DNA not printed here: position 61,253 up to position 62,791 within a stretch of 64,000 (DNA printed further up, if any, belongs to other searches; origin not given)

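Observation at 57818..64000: qmoABC directly fused into one operon with dsrJOP-like genes (no aprBA, no dsrMK)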

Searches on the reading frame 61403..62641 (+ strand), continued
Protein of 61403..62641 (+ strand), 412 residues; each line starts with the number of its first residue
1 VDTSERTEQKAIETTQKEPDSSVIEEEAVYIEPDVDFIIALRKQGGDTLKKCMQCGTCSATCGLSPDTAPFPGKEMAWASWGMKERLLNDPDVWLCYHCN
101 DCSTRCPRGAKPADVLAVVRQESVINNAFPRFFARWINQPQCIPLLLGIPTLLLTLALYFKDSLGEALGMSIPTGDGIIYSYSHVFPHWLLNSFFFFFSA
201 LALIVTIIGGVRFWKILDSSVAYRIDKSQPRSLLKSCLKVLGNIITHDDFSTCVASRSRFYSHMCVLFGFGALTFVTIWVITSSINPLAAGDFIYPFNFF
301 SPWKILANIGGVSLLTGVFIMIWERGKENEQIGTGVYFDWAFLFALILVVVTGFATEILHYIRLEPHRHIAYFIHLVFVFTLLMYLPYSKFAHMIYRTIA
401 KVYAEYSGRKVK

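Call 65: find_homologous_proteins(query=L001:11429-12676:+, max_evalue=0.001)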
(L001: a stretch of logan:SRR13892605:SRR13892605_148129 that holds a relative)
Query L001:11429-12676:+ (415 aa): 1046 proteins with E <= 0.001 among 8000 candidates; the best 120 are listed.
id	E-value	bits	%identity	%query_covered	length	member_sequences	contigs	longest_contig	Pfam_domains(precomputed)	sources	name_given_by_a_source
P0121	1.1e-267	906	100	100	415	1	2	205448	PF03916.20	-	-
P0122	1.4e-230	784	84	98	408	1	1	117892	PF03916.20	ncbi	-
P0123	3.5e-224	763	83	98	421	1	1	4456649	PF03916.20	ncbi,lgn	ncbi:MAG: NrfD/PsrC family molybdoenzyme membrane anchor subunit [Candidatus Zixiibacteriota bacteri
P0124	8.8e-205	699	76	97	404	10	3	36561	PF03916.20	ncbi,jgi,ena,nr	ncbi:MAG: hypothetical protein DRP51_03440 [Candidatus Zixiibacteriota bacterium]|nr:MAG: hypothetic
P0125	5.2e-204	696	79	93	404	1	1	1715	PF03916.20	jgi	jgi:molybdopterin-containing oxidoreductase family membrane subunit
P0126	2.2e-203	694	80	93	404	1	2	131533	PF03916.20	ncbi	ncbi:MAG: NrfD/PsrC family molybdoenzyme membrane anchor subunit [candidate division Zixibacteria ba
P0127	2.2e-202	691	79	94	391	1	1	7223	PF03916.20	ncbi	-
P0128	3.7e-202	690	78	95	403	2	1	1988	PF03916.20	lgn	-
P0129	4.8e-202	690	75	97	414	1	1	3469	PF03916.20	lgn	-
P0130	5.6e-202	690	75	97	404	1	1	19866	PF03916.20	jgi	-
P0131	8.0e-202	689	77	95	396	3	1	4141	PF03916.20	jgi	jgi:molybdopterin-containing oxidoreductase family membrane subunit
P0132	9.6e-202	689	75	97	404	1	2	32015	PF03916.20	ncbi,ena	-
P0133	1.1e-201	689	75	98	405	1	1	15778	PF03916.20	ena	-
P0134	2.2e-201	688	79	93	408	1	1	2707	PF03916.20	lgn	-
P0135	2.5e-201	687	78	95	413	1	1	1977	PF03916.20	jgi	jgi:molybdopterin-containing oxidoreductase family membrane subunit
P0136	2.7e-201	687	76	97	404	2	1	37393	PF03916.20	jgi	jgi:dimethyl sulfoxide reductase membrane subunit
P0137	6.6e-201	686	78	97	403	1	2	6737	PF03916.20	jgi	-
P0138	8.1e-201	686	78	93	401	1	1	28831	PF03916.20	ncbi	ncbi:MAG: NrfD/PsrC family molybdoenzyme membrane anchor subunit [Candidatus Zixiibacteriota bacteri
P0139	1.0e-200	685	79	96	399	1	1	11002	PF03916.20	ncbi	ncbi:NrfD/PsrC family molybdoenzyme membrane anchor subunit [candidate division KSB1 bacterium]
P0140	1.5e-200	685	75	97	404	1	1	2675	PF03916.20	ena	-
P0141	1.8e-200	685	78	96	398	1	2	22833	PF03916.20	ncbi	ncbi:NrfD/PsrC family molybdoenzyme membrane anchor subunit [candidate division KSB1 bacterium]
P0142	2.1e-200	684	77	95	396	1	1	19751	PF03916.20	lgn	-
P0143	2.3e-200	684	77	97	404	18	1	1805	PF03916.20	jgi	-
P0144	3.6e-200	684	77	93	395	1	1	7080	PF03916.20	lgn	-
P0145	5.0e-200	683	79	93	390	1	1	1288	PF03916.20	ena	-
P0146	5.4e-200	683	75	97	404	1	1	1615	PF03916.20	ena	-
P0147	7.5e-200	683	78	93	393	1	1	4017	PF03916.20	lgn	-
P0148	8.0e-200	682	79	93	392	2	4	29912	PF03916.20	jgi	-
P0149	9.3e-200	682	74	99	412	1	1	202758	PF03916.20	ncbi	-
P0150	1.1e-199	682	78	93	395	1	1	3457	PF03916.20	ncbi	ncbi:MAG: NrfD/PsrC family molybdoenzyme membrane anchor subunit [Planctomycetota bacterium]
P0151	1.3e-199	682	78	93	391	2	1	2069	PF03916.20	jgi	jgi:molybdopterin-containing oxidoreductase family membrane subunit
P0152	1.3e-199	682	79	94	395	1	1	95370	PF03916.20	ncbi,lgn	-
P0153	1.3e-199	682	75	97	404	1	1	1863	PF03916.20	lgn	-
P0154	1.5e-199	682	75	99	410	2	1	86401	PF03916.20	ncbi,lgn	-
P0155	1.8e-199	681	78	93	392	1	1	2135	PF03916.20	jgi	jgi:molybdopterin-containing oxidoreductase family membrane subunit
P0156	1.9e-199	681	77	95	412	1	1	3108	PF03916.20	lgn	-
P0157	2.0e-199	681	77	94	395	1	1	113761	PF03916.20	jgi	jgi:molybdopterin-containing oxidoreductase family membrane subunit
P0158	2.5e-199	681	79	94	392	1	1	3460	PF03916.20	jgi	jgi:molybdopterin-containing oxidoreductase family membrane subunit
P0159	2.5e-199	681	74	99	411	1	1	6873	PF03916.20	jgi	-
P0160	3.9e-199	680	77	93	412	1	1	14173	PF03916.20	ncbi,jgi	ncbi:MAG: NrfD/PsrC family molybdoenzyme membrane anchor subunit [Planctomycetota bacterium]|jgi:mol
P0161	4.6e-199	680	75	97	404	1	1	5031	PF03916.20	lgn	-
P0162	9.6e-199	679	76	97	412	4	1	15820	PF03916.20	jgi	jgi:molybdopterin-containing oxidoreductase family membrane subunit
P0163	1.9e-198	678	79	93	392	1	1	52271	PF03916.20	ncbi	-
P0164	2.0e-198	678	76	97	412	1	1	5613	PF03916.20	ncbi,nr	ncbi:MAG: hypothetical protein GF310_09075 [candidate division Zixibacteria bacterium]|nr:hypothetic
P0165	2.3e-198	678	77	95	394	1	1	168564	PF03916.20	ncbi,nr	ncbi:MAG: polysulfide reductase NrfD [candidate division Zixibacteria bacterium]|nr:polysulfide redu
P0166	3.2e-198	677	79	93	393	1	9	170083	PF03916.20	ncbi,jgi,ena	-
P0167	3.4e-198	677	76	97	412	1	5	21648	PF03916.20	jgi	jgi:molybdopterin-containing oxidoreductase family membrane subunit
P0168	3.8e-198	677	75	95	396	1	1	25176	PF03916.20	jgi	-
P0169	4.0e-198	677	76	95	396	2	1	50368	PF03916.20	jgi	jgi:molybdopterin-containing oxidoreductase family membrane subunit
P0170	4.6e-198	677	77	95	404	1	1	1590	PF03916.20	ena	-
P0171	4.6e-198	677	77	95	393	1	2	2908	PF03916.20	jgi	-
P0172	4.7e-198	677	77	93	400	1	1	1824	PF03916.20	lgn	-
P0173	5.1e-198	677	78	93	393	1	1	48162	PF03916.20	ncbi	-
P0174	5.1e-198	677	76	96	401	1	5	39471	PF03916.20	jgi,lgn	-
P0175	5.4e-198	676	79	93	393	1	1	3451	PF03916.20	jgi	-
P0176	5.6e-198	676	78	94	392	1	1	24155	PF03916.20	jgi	-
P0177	5.6e-198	676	78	94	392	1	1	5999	PF03916.20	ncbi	-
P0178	6.5e-198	676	77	93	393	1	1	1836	PF03916.20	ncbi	-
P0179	6.7e-198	676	77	93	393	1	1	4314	PF03916.20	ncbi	-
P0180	6.8e-198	676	73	100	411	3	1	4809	PF03916.20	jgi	-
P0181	7.1e-198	676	76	96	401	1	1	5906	PF03916.20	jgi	jgi:molybdopterin-containing oxidoreductase family membrane subunit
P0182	8.2e-198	676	75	94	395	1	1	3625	PF03916.20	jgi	jgi:molybdopterin-containing oxidoreductase family membrane subunit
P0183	8.4e-198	676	77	94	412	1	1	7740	PF03916.20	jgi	jgi:molybdopterin-containing oxidoreductase family membrane subunit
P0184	1.2e-197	675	78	95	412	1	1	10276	PF03916.20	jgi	-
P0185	1.4e-197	675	77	93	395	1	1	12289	PF03916.20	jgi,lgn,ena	-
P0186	1.6e-197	675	76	93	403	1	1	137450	PF03916.20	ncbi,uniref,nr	ncbi:hypothetical protein CEE37_12125 [candidate division LCP-89 bacterium B3_LCP]|uniref:Molybdopte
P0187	2.1e-197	675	76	93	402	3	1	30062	PF03916.20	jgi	jgi:molybdopterin-containing oxidoreductase family membrane subunit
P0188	2.2e-197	674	79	94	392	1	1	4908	PF03916.20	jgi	-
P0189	2.7e-197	674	78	93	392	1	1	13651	PF03916.20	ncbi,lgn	-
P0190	3.0e-197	674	77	95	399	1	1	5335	PF03916.20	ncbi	-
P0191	4.3e-197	673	75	96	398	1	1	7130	PF03916.20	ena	-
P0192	5.7e-197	673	75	95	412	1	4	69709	PF03916.20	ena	-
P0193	8.7e-197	672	76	95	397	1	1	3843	PF03916.20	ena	-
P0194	9.7e-197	672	77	93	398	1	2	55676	PF03916.20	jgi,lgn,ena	-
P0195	1.3e-196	672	73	99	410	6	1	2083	PF03916.20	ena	-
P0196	1.4e-196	672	78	93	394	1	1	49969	PF03916.20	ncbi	ncbi:MAG: NrfD/PsrC family molybdoenzyme membrane anchor subunit [bacterium]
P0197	2.0e-196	671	75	93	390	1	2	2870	PF03916.20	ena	-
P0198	2.3e-196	671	76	94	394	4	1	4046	PF03916.20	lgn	-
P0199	2.9e-196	671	77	93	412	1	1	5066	PF03916.20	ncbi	-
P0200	3.9e-196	670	73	99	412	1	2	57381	PF03916.20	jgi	jgi:molybdopterin-containing oxidoreductase family membrane subunit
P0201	4.4e-196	670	74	96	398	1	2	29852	PF03916.20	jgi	-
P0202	4.7e-196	670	77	93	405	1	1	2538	PF03916.20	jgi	jgi:molybdopterin-containing oxidoreductase family membrane subunit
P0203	5.4e-196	670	77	93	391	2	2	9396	PF03916.20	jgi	jgi:molybdopterin-containing oxidoreductase family membrane subunit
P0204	6.0e-196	670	77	93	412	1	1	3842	PF03916.20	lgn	-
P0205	1.2e-195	669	76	94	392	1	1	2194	PF03916.20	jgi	jgi:Ni/Fe-hydrogenase subunit HybB-like protein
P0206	1.2e-195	669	76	95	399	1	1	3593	PF03916.20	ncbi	-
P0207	1.4e-195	668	76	95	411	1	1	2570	PF03916.20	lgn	-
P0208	2.0e-195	668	77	95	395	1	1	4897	PF03916.20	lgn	-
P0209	2.2e-195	668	77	93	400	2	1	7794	PF03916.20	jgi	-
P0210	2.2e-195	668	77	95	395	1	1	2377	PF03916.20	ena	-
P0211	2.8e-195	668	77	95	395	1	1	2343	PF03916.20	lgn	-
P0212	3.4e-195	667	74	95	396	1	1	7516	PF03916.20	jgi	jgi:molybdopterin-containing oxidoreductase family membrane subunit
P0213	3.6e-195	667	76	93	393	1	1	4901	PF03916.20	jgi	jgi:molybdopterin-containing oxidoreductase family membrane subunit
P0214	3.6e-195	667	78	93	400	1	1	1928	PF03916.20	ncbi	-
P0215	3.9e-195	667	77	95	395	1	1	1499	PF03916.20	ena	-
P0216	4.1e-195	667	76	93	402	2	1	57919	PF03916.20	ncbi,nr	ncbi:MAG: polysulfide reductase NrfD [candidate division Zixibacteria bacterium]|nr:polysulfide redu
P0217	4.2e-195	667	75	94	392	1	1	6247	PF03916.20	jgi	jgi:Ni/Fe-hydrogenase subunit HybB-like protein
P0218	4.6e-195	667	77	94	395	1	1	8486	PF03916.20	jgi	jgi:molybdopterin-containing oxidoreductase family membrane subunit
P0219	5.6e-195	667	77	95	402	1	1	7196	PF03916.20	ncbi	-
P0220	6.2e-195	666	78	93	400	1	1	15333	PF03916.20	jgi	jgi:molybdopterin-containing oxidoreductase family membrane subunit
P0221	7.3e-195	666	75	94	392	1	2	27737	PF03916.20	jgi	jgi:molybdopterin-containing oxidoreductase family membrane subunit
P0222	8.8e-195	666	77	95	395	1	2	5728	PF03916.20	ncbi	-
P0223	1.2e-194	665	75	94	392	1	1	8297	PF03916.20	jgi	jgi:Ni/Fe-hydrogenase subunit HybB-like protein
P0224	1.3e-194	665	76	93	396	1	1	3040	PF03916.20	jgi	jgi:molybdopterin-containing oxidoreductase family membrane subunit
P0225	1.5e-194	665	76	93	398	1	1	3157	PF03916.20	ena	-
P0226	1.8e-194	665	75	95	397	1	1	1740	PF03916.20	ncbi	-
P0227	2.1e-194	665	74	95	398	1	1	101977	PF03916.20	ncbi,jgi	jgi:molybdopterin-containing oxidoreductase family membrane subunit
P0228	2.3e-194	664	74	95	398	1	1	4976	PF03916.20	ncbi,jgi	jgi:molybdopterin-containing oxidoreductase family membrane subunit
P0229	2.5e-194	664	78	95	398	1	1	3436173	PF03916.20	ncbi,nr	ncbi:MAG: polysulfide reductase NrfD [Candidatus Zixiibacteriota bacterium]|nr:MAG: polysulfide redu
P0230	2.7e-194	664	76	95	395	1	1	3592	PF03916.20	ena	-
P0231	5.0e-194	663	77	95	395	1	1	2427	PF03916.20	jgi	jgi:Ni/Fe-hydrogenase subunit HybB-like protein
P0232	5.7e-194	663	76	95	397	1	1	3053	PF03916.20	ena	-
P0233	6.4e-194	663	75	94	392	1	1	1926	PF03916.20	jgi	-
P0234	6.8e-194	663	75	95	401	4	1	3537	PF03916.20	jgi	jgi:molybdopterin-containing oxidoreductase family membrane subunit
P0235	6.9e-194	663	76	93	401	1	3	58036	PF03916.20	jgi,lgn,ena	-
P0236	7.5e-194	663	75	95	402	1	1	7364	PF03916.20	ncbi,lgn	-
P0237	8.2e-194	663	76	93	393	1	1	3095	PF03916.20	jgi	jgi:Ni/Fe-hydrogenase subunit HybB-like protein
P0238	8.4e-194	663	76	93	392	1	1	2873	PF03916.20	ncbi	-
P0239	9.5e-194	662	76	93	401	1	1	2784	PF03916.20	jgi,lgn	-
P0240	1.2e-193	662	78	94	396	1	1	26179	PF03916.20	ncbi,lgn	-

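Call 69: search_solved_structures(query=A2, max_evalue=1)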
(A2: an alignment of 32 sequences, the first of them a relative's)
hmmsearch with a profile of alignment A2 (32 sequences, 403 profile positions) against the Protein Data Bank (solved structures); distinct sequences matched with E-value up to 1: 3.
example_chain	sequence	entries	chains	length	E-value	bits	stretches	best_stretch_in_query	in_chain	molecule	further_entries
8k9e_C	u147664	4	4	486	0.0022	20.3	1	162-330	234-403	Polysulphide reductase NrfD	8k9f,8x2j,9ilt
6f0k_C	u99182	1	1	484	0.01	18.1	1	155-330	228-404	Polysulphide reductase NrfD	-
5iww_D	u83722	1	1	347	0.012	17.9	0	322-370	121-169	PLS9-PPR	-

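Call 70: find_encoding_contigs(protein=P0122, flank=10000, max_places=2)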
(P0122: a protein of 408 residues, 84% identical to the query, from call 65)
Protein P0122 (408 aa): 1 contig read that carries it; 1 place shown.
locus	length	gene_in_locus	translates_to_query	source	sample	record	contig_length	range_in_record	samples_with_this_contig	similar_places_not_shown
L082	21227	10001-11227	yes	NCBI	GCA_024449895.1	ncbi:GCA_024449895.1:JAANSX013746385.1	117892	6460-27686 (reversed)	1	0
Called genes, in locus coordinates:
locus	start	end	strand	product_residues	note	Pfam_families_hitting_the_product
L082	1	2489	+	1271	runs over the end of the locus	PF00082:Peptidase_S8, PF00801:PKD, PF18911:PKD_4, PF00801:PKD, PF18911:PKD_4, PF00801:PKD, PF18911:PKD_4, PF18962:Por_Secre_tail, +1 more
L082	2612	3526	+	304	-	PF00989:PAS, PF08448:PAS_4, PF13426:PAS_9, PF00196:GerE (weak)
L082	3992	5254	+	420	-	PF00890:FAD_binding_2 (weak), PF01134:GIDA (faint), PF01266:DAO (faint), PF07992:Pyr_redox_2 (faint), PF12831:FAD_oxidored, PF13450:NAD_binding_8 (weak)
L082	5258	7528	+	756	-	PF00890:FAD_binding_2, PF01266:DAO, PF07992:Pyr_redox_2 (weak), PF12831:FAD_oxidored, PF13450:NAD_binding_8, PF12838:Fer4_7 (faint), PF13187:Fer4_9, PF02662:FlpD, +6 more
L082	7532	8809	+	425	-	PF13183:Fer4_8, PF13187:Fer4_9 (weak), PF27541:CitB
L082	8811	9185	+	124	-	-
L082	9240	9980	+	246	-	PF12797:Fer4_2 (faint), PF13183:Fer4_8 (faint), PF13247:Fer4_11, PF13187:Fer4_9 (weak), PF12837:Fer4_6 (weak), PF13237:Fer4_10 (weak), PF00037:Fer4 (weak), PF12838:Fer4_7 (weak)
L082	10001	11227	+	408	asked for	PF03916:NrfD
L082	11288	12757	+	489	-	PF00672:HAMP (weak), PF00989:PAS, PF08448:PAS_4, PF13426:PAS_9, PF02518:HATPase_c, PF13589:HATPase_c_3 (weak)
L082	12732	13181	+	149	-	PF00072:Response_reg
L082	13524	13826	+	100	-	-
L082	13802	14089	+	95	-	-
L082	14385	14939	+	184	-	PF04542:Sigma70_r2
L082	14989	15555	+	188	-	-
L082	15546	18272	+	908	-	PF07719:TPR_2 (faint), PF13424:TPR_12, PF14938:SNAP (weak), PF17874:TPR_MalT (faint), PF13424:TPR_12, PF12770:CHAT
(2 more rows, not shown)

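Call 71: find_encoding_contigs(protein=P0157, flank=10000, max_places=2)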
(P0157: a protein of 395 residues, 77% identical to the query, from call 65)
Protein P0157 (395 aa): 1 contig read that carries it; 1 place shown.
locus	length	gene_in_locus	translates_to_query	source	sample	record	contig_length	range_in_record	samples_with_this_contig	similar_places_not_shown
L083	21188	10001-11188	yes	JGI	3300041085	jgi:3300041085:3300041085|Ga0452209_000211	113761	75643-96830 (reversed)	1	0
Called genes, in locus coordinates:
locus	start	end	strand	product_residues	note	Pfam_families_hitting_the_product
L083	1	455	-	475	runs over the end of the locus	PF13606:Ank_3 (faint), PF13857:Ank_5 (faint), PF24521:Ank_KRIT1 (faint), PF12796:Ank_2, PF13637:Ank_4 (weak), PF00023:Ank (weak), PF12796:Ank_2 (weak), PF13637:Ank_4 (weak), +1 more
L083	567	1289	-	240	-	PF00072:Response_reg, PF00486:Trans_reg_C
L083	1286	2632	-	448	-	PF00512:HisKA, PF02518:HATPase_c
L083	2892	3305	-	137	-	PF01842:ACT (faint)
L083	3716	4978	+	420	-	PF00890:FAD_binding_2, PF01134:GIDA (faint), PF01266:DAO, PF12831:FAD_oxidored, PF13450:NAD_binding_8, PF07992:Pyr_redox_2 (weak)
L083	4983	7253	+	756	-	PF07992:Pyr_redox_2 (faint), PF00890:FAD_binding_2 (weak), PF01266:DAO, PF12831:FAD_oxidored, PF13450:NAD_binding_8, PF13237:Fer4_10 (weak), PF13187:Fer4_9, PF02662:FlpD, +6 more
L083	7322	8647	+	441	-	PF13183:Fer4_8, PF13187:Fer4_9 (weak), PF13237:Fer4_10 (faint), PF13534:Fer4_17 (weak), PF27541:CitB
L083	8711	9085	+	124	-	-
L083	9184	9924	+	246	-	PF12797:Fer4_2 (faint), PF12838:Fer4_7 (faint), PF13187:Fer4_9 (weak), PF13247:Fer4_11, PF12837:Fer4_6 (weak), PF13237:Fer4_10 (weak), PF00037:Fer4 (weak)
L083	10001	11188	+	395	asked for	PF03916:NrfD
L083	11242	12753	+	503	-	PF00672:HAMP, PF00989:PAS, PF08448:PAS_4, PF13426:PAS_9, PF02518:HATPase_c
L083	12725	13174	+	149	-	PF00072:Response_reg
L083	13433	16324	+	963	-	PF08126:Propeptide_C25, PF01364:Peptidase_C25, PF00404:Dockerin_1 (weak)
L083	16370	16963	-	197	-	-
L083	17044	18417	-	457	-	PF13084:DUF3943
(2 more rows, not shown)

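Call 72: find_encoding_contigs(protein=P0192, flank=10000, max_places=2)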
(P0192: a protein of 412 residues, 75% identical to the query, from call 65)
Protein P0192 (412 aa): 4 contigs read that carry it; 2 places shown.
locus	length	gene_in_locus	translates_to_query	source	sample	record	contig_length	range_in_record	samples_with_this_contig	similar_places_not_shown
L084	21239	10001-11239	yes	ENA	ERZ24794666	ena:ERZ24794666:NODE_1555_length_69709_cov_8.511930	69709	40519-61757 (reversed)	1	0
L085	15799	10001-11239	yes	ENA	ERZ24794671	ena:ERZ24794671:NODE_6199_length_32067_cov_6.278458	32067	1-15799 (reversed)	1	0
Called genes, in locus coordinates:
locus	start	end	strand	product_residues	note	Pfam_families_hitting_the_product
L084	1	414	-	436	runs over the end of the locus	PF03952:Enolase_N, PF00113:Enolase_C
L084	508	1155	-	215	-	PF00884:Sulfatase (weak), PF16347:SGSH_C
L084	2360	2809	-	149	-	PF00072:Response_reg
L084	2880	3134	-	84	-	-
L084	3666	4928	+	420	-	PF00890:FAD_binding_2, PF01134:GIDA (weak), PF01266:DAO (weak), PF03486:HI0933_like (faint), PF07992:Pyr_redox_2 (faint), PF12831:FAD_oxidored, PF13450:NAD_binding_8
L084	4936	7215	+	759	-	PF13237:Fer4_10 (faint), PF01266:DAO (weak), PF07992:Pyr_redox_2 (weak), PF12831:FAD_oxidored, PF13450:NAD_binding_8 (weak), PF13183:Fer4_8 (faint), PF13187:Fer4_9, PF02662:FlpD, +5 more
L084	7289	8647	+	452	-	PF13183:Fer4_8, PF13187:Fer4_9 (weak), PF27541:CitB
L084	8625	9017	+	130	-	-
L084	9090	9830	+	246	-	PF12797:Fer4_2 (faint), PF13247:Fer4_11, PF13187:Fer4_9 (weak), PF00037:Fer4 (weak), PF12837:Fer4_6 (weak), PF13237:Fer4_10 (weak), PF12838:Fer4_7 (weak), PF13247:Fer4_11 (weak)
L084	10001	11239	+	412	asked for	PF03916:NrfD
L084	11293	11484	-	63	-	-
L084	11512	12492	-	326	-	PF02653:BPD_transp_2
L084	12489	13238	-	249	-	PF00005:ABC_tran, PF13304:AAA_21 (faint)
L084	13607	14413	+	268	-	PF00691:OmpA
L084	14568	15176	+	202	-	PF00117:GATase, PF07685:GATase_3 (weak), PF01174:SNO (faint)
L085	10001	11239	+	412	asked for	PF03916:NrfD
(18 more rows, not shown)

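Call 77: predict_structure(alignment_id=A2)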
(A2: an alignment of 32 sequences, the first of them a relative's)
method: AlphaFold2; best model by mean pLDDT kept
length: 415 residues; sequences in the alignment: 32
mean_pLDDT: 70.9   pTM: 0.73
mean pLDDT of the five models: 70.9, 70.8, 62.8, 62.5, 56.0
residues with pLDDT >= 90: 48; 70-90: 201; 50-70: 87; < 50: 79
segments of 3 or more residues with pLDDT < 50: 1-3, 48-51, 111-132, 176-194, 331-352, 387-395
pLDDT, mean of each block of 10 residues (from residue 1): 54 85 93 80 56 59 74 66 75 87 71 38 39 61 85 78 75 54 39 53 79 85 77 88 84 73 74 84 93 93 94 86 57 41 43 66 88 86 58 54 82 72
secondary structure, 60 per line:
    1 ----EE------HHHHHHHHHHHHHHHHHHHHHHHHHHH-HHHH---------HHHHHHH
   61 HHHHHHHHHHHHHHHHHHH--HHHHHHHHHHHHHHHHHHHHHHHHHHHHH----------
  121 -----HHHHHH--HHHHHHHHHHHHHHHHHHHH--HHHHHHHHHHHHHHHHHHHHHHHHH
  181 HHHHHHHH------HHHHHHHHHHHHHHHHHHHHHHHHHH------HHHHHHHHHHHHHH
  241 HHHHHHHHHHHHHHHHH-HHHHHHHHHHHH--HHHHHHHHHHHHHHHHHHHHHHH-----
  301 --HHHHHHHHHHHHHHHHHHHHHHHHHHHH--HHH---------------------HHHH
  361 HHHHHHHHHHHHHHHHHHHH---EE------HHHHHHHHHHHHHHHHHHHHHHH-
elements in order: H13-39 H41-44 H54-79 H82-110 H126-131 H134-153 H156-188 H195-220 H227-257 H259-270 H273-295 H303-330 H357-380 H392-414
